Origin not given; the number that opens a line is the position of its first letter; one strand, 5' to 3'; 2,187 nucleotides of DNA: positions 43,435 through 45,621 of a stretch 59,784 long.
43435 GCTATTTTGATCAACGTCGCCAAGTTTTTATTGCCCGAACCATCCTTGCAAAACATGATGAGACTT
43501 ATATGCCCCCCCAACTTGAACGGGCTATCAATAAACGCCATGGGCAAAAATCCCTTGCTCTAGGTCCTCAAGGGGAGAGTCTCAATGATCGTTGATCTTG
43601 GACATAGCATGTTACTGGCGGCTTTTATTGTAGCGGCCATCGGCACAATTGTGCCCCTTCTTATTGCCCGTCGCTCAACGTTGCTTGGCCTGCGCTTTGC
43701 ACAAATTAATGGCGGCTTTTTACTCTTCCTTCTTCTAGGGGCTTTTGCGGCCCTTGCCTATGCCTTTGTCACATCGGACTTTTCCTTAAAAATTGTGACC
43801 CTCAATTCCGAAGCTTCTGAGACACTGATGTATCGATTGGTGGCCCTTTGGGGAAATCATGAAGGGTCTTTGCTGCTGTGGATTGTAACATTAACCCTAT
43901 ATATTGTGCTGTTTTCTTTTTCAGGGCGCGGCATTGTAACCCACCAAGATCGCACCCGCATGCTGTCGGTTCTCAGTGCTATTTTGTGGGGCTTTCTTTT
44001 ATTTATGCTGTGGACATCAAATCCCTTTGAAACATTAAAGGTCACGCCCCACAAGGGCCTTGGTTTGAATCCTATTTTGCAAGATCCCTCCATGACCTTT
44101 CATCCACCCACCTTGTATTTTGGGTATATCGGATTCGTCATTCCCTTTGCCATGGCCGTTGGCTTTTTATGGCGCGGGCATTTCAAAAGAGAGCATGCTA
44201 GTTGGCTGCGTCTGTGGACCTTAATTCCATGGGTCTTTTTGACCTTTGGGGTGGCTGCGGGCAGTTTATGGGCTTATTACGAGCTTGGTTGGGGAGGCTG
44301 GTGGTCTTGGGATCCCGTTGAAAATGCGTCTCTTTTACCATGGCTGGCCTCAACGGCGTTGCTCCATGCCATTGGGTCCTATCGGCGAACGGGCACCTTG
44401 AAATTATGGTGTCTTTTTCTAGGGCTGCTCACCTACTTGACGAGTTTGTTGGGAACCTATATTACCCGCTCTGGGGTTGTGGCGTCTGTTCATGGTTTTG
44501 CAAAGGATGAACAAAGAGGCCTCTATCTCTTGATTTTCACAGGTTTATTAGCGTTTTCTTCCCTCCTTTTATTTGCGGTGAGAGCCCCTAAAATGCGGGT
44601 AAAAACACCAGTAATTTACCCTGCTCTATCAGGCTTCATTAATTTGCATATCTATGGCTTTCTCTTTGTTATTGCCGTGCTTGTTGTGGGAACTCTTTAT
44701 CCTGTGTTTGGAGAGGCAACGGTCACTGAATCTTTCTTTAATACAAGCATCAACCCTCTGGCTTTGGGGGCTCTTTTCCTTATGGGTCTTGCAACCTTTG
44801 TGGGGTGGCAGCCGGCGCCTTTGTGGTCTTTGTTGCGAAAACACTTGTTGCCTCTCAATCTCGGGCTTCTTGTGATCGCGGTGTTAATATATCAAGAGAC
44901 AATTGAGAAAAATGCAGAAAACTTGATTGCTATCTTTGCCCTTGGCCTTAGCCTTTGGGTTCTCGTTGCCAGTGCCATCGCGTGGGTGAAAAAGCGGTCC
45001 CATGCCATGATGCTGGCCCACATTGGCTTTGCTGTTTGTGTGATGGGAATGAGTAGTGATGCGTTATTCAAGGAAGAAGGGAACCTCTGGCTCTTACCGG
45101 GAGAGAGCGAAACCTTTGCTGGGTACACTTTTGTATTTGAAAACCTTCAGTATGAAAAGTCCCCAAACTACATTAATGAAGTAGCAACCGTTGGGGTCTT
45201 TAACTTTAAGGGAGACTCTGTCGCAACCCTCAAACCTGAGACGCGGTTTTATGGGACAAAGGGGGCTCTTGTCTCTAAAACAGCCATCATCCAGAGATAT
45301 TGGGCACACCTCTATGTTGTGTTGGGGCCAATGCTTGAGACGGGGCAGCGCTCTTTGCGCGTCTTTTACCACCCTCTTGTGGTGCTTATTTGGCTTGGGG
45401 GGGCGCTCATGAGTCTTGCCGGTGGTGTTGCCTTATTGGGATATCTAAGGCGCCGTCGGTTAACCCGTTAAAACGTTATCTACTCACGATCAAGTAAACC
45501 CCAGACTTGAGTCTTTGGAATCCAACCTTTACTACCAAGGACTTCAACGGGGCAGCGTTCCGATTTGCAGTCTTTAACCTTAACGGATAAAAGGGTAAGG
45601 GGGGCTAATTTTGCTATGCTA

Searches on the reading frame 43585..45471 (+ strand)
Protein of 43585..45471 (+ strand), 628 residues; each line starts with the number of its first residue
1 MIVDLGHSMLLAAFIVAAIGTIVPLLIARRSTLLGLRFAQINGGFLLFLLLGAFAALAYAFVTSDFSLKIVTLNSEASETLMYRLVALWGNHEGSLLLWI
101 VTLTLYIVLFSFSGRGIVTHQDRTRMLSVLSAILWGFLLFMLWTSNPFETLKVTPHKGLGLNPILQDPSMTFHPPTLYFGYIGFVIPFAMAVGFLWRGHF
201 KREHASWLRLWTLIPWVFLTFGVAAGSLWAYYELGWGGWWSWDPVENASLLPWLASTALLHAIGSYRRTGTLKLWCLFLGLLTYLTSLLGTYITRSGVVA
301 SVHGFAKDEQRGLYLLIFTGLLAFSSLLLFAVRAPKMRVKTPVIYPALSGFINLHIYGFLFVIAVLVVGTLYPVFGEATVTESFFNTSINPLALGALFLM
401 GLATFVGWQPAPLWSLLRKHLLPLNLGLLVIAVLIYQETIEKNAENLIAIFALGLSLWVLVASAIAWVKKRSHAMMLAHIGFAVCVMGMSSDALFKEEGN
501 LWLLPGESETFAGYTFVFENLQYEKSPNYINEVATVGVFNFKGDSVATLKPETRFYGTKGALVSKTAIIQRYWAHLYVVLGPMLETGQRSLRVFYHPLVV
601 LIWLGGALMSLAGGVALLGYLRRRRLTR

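Call 19: search_protein_families(library=ncbifam, proteins=[window:43585-45471:+], max_evalue=0.00001)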
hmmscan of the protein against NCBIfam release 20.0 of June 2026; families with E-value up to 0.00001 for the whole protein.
window:43585-45471:+ (628 aa): 4 families
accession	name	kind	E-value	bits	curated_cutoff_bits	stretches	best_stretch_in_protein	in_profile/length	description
TIGR03145.1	cyt_nit_nrfE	subfamily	3.9e-146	488.4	927.3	1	1-617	1-630/631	heme lyase NrfEFG subunit NrfE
TIGR00353.1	nrfE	subfamily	4.5e-139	465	569.05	1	53-617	1-572/578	heme lyase CcmF/NrfE family subunit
NF007691.0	PRK10369.1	subfamily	8.4e-102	341.8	394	1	6-625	8-570/573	heme lyase NrfEFG subunit NrfE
TIGR03144.1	cytochr_II_ccsB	equivalog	1.4e-09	38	187.6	1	214-298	166-248/252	c-type cytochrome biogenesis protein CcsB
